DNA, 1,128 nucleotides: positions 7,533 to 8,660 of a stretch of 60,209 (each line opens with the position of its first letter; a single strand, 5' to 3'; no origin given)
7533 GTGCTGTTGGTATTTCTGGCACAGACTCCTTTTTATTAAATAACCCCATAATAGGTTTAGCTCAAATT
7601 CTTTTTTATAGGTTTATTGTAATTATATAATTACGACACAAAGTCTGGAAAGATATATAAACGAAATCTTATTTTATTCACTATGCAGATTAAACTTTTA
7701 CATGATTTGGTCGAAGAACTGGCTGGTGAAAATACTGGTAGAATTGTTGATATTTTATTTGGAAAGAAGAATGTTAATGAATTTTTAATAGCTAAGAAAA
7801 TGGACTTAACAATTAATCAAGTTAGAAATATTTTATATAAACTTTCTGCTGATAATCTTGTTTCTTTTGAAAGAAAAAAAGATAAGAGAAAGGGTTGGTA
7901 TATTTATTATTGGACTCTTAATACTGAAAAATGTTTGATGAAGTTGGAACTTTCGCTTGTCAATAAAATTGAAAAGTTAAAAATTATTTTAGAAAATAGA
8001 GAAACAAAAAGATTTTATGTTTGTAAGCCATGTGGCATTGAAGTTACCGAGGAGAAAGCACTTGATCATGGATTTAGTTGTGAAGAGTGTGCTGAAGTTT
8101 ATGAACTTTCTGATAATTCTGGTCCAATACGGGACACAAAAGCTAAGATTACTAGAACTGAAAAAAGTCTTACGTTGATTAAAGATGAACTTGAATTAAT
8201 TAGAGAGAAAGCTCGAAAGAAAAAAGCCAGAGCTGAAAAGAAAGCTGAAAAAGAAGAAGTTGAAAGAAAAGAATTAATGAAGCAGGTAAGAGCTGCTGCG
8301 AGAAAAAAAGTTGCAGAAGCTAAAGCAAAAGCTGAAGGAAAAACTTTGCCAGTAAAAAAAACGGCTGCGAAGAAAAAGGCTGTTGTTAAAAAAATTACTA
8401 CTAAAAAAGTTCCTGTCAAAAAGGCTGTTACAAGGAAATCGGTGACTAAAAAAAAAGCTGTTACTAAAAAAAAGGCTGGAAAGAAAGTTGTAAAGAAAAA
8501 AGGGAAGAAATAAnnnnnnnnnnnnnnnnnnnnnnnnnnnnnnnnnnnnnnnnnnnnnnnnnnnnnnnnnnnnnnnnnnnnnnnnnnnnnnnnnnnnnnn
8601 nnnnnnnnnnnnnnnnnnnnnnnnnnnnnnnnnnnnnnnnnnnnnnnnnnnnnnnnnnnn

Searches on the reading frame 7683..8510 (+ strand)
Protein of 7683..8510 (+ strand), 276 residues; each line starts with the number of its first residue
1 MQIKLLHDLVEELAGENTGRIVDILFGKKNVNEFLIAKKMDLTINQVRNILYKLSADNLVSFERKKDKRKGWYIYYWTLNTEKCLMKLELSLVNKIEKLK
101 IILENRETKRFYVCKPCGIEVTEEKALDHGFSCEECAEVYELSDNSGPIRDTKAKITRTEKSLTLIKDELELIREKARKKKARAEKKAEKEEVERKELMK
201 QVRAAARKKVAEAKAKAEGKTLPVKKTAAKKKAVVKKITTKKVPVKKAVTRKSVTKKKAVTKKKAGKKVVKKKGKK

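Call 13: search_protein_families(library=pfam, proteins=[window:7683-8510:+])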
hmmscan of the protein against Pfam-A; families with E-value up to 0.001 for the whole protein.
window:7683-8510:+ (276 aa): 2 families
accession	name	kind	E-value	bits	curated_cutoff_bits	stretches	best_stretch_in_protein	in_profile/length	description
PF02002.24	TFIIE_alpha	-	1.2e-15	57.6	22.9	1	5-101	2-98/105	TFIIE alpha subunit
PF22536.2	POLR3C_WHD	-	4.9e-05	23.7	30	1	7-63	2-58/77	POLR3C, C-terminal winged-helix domain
